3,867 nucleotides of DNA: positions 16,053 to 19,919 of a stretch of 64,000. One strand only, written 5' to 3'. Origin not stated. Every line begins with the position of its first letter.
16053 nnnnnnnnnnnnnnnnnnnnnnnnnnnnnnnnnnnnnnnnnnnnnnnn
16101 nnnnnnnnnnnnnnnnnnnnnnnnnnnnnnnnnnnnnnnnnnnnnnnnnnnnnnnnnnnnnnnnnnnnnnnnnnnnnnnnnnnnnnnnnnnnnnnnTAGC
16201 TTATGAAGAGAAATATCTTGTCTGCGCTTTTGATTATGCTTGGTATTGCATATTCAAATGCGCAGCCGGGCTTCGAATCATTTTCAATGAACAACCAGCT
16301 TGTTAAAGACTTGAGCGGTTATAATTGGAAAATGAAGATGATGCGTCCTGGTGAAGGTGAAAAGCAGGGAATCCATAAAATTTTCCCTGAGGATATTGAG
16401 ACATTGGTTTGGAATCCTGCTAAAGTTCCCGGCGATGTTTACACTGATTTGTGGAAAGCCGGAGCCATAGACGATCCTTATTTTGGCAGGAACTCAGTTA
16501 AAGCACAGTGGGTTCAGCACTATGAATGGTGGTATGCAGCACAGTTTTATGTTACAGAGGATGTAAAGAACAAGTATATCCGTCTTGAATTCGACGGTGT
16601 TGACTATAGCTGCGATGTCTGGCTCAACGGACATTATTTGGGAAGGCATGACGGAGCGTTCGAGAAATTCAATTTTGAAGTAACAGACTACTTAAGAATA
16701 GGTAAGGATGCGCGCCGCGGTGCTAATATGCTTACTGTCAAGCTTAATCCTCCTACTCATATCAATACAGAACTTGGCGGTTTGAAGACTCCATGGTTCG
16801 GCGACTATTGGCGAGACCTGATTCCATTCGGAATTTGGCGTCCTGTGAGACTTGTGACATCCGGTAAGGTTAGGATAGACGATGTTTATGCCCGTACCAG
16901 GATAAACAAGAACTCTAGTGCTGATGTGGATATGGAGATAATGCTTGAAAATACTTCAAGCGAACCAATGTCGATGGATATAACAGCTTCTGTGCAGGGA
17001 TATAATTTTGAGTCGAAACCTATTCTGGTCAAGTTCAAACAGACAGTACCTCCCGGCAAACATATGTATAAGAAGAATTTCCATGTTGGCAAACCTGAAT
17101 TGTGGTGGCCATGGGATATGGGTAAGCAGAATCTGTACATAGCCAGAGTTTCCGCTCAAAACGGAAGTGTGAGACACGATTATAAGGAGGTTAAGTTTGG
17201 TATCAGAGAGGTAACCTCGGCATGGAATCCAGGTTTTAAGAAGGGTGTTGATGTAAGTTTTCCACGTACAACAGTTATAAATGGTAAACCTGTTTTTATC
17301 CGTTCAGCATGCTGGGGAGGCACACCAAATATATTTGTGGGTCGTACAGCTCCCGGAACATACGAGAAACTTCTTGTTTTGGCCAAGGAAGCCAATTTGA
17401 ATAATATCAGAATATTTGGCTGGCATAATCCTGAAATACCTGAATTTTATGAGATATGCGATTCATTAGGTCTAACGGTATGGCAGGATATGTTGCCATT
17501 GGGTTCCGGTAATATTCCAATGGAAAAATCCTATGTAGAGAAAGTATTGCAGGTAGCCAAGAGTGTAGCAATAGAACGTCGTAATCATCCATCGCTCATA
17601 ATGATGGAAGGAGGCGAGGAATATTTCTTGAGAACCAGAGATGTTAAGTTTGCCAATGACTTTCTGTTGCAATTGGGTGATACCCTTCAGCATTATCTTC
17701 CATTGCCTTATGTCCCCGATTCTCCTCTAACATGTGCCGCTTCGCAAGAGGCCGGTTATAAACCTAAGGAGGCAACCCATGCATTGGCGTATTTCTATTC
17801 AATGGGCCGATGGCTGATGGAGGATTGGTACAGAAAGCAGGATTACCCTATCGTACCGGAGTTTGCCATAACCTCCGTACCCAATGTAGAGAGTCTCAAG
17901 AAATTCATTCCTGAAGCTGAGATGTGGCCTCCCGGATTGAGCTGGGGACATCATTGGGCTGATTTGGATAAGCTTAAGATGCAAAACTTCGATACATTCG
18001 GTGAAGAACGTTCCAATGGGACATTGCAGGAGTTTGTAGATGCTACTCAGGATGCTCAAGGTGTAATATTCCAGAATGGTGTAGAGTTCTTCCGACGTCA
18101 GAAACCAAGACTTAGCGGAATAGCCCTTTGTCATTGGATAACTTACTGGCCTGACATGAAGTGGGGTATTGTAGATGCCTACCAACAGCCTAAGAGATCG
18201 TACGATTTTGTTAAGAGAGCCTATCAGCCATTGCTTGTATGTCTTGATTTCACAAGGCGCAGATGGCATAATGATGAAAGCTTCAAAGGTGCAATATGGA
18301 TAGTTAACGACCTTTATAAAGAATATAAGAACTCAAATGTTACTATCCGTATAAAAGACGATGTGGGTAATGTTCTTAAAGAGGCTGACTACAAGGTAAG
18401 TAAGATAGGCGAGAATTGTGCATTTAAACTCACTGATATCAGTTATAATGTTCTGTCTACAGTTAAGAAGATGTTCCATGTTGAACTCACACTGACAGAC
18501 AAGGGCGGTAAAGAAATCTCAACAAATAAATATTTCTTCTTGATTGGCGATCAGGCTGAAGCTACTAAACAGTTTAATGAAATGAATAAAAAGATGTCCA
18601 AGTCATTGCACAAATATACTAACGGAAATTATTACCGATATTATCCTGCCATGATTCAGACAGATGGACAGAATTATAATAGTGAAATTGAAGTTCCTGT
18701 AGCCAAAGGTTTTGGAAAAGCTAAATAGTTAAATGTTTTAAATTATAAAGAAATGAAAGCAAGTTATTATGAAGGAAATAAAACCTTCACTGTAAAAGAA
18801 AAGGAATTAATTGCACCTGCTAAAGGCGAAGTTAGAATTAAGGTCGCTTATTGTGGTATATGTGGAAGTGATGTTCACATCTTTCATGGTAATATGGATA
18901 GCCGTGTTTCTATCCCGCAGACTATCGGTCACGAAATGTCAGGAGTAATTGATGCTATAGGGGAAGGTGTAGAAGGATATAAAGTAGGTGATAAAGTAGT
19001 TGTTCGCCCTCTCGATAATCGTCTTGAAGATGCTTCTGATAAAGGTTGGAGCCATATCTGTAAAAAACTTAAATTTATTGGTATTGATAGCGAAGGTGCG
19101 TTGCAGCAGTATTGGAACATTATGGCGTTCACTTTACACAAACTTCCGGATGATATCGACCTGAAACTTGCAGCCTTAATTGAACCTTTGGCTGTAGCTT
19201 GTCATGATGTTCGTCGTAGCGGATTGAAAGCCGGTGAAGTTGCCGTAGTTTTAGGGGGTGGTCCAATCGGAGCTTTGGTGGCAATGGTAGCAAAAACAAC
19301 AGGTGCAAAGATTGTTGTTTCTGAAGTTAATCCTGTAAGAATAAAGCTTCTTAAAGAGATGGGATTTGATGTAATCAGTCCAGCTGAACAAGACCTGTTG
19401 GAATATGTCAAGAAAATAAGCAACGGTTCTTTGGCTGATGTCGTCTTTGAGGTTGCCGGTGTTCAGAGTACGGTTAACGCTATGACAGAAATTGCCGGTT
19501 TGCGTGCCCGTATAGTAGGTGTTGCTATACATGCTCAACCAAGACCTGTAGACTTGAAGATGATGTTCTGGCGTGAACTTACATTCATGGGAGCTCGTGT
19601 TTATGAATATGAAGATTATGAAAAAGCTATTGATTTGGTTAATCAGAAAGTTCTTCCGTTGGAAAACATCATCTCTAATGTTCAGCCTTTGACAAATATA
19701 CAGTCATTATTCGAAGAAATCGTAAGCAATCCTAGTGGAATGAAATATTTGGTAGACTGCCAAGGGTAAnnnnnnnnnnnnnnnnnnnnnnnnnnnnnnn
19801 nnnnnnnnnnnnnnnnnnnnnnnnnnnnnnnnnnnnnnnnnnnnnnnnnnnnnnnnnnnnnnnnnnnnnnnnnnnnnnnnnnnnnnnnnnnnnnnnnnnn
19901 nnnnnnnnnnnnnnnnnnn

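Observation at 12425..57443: A 45-kb red-algal galactan (porphyran/agarose-type) PUL bracketed by conjugative-element genes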

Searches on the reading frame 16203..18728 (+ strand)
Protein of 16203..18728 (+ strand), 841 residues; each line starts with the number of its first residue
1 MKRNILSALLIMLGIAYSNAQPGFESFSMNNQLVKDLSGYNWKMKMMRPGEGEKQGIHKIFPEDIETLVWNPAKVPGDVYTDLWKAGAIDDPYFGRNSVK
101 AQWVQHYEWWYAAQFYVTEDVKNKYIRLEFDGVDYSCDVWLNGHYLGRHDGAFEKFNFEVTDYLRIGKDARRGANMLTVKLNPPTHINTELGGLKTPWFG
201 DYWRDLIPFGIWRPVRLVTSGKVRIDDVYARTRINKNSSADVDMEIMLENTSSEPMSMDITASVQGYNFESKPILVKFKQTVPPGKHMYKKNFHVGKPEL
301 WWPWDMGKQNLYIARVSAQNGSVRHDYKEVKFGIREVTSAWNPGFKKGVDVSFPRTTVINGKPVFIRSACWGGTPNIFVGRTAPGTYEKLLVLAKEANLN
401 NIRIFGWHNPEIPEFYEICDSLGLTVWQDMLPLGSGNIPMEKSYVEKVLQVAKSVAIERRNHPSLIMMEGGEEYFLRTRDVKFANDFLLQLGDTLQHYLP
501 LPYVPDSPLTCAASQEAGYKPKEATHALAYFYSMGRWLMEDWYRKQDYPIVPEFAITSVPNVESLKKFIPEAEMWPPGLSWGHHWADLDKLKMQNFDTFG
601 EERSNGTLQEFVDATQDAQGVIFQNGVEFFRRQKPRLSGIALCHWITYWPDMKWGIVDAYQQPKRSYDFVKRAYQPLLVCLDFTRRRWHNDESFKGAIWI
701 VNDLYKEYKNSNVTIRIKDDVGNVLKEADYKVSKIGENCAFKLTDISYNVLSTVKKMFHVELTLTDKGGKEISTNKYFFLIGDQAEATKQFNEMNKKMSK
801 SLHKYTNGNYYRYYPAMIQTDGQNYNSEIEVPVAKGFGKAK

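Call 3: search_protein_families(library=pfam, proteins=[window:16203-18728:+], max_evalue=0.001)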
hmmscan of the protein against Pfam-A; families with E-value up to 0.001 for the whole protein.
window:16203-18728:+ (841 aa): 5 families
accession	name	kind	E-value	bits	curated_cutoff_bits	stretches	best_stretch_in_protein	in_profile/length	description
PF22666.2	Glyco_hydro_2_N2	-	3.4e-30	105.8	27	1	64-188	10-124/167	Glycosyl hydrolase 2 galactose-binding domain-like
PF00703.27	Glyco_hydro_2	-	8.7e-15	55.9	23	1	223-335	1-109/109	Glycosyl hydrolases family 2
PF02837.24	Glyco_hydro_2_N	-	6.3e-14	52.7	28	1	109-219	67-167/169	Glycosyl hydrolases family 2, sugar binding domain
PF17786.7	Mannosidase_ig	-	1.1e-05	26.3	23.4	1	698-779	5-86/91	Mannosidase Ig/CBM-like domain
PF02836.23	Glyco_hydro_2_C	-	0.00019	21.1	21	1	389-474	40-136/302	Glycosyl hydrolases family 2, TIM barrel domain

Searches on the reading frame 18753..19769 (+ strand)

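Call 3: search_protein_families(library=pfam, proteins=[window:18753-19769:+], max_evalue=0.001)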
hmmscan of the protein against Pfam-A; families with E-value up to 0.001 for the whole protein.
window:18753-19769:+ (338 aa): 4 families
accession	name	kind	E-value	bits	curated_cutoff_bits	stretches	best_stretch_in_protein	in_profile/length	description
PF08240.17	ADH_N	-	1.7e-24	86.5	23.5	1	24-133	2-104/104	Alcohol dehydrogenase GroES-like domain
PF00107.32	ADH_zinc_N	-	4.3e-24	85.4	31.8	1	171-297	1-128/129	Zinc-binding dehydrogenase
PF16912.11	Glu_dehyd_C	-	0.00023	21.1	34.9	1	140-321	4-199/211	Glucose dehydrogenase C-terminus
PF00670.27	AdoHcyase_NAD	-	0.00097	19.7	27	0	159-207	21-69/162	S-adenosyl-L-homocysteine hydrolase, NAD binding domain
